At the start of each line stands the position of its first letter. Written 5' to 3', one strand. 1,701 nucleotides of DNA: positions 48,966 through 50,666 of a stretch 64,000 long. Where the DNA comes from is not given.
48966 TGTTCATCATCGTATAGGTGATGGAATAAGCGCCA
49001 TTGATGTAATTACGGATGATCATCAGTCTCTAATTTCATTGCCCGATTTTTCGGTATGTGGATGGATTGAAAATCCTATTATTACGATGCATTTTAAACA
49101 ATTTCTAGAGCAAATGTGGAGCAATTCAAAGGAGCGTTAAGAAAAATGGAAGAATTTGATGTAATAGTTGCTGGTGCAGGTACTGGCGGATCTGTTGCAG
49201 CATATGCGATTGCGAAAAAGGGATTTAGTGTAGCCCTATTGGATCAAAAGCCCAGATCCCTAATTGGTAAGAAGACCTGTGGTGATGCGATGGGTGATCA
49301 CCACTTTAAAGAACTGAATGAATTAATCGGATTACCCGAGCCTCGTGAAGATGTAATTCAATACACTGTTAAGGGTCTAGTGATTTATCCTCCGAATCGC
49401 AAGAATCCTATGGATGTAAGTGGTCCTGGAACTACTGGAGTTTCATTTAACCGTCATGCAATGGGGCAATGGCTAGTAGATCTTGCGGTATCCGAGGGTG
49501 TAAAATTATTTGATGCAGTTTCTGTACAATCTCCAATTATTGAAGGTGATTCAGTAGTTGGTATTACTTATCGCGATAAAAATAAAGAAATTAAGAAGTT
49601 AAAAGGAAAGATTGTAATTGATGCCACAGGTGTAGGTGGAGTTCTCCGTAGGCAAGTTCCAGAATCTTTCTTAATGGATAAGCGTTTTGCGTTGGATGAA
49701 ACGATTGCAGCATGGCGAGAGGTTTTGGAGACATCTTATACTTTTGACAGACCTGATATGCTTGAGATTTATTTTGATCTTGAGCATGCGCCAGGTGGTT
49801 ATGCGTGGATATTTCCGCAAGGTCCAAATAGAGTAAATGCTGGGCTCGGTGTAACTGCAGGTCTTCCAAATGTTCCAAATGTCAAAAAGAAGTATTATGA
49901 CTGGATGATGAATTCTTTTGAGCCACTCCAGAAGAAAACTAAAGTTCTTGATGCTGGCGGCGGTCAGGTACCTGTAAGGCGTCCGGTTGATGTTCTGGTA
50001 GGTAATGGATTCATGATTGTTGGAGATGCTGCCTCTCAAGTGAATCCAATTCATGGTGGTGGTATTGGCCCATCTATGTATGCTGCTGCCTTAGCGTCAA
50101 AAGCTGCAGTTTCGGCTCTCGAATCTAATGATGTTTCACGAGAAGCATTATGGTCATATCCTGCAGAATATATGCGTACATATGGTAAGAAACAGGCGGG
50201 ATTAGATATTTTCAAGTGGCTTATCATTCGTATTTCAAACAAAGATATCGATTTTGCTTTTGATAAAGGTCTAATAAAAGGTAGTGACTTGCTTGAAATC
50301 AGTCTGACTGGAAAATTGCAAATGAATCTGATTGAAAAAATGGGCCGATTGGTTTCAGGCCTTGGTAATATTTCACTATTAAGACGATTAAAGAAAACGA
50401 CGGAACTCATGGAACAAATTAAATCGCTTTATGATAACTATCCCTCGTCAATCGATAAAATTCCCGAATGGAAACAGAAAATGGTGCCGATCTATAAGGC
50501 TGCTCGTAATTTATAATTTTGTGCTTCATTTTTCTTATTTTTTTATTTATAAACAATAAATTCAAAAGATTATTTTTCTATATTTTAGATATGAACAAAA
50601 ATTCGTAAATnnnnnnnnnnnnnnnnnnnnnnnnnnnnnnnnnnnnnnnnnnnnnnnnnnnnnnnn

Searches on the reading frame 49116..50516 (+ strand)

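Call 78: search_protein_families(library=pfam, max_evalue=0.001, proteins=[window:49116-50516:+])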
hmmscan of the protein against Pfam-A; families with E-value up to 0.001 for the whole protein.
window:49116-50516:+ (466 aa): 9 families
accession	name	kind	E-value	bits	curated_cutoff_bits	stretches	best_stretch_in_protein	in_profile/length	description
PF22578.2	GGR_cat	-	1.6e-15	57.2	27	1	206-285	11-88/88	Geranylgeranyl reductase catalytic domain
PF12831.13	FAD_oxidored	-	1.5e-13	51.3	27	1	15-178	1-151/416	FAD dependent oxidoreductase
PF01266.30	DAO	-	4.9e-08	33.3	27.9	1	15-46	1-32/353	FAD dependent oxidoreductase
PF01494.25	FAD_binding_3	-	1.1e-07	31.8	22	1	14-188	2-174/349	FAD binding domain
PF00890.30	FAD_binding_2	-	6.5e-07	29.3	20.4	1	15-47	1-33/414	FAD binding domain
PF01946.23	Thi4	-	8.7e-07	28.8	26.2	1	7-45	11-50/235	Thi4 family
PF13450.12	NAD_binding_8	-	1.1e-05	26.1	21.9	1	18-47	1-30/68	NAD(P)-binding Rossmann-like domain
PF01134.28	GIDA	-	1.1e-05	25.1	22.1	1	15-60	1-45/391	Glucose inhibited division protein A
PF04820.20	Trp_halogenase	-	1.2e-05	24.8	21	0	109-186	153-226/458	Tryptophan halogenase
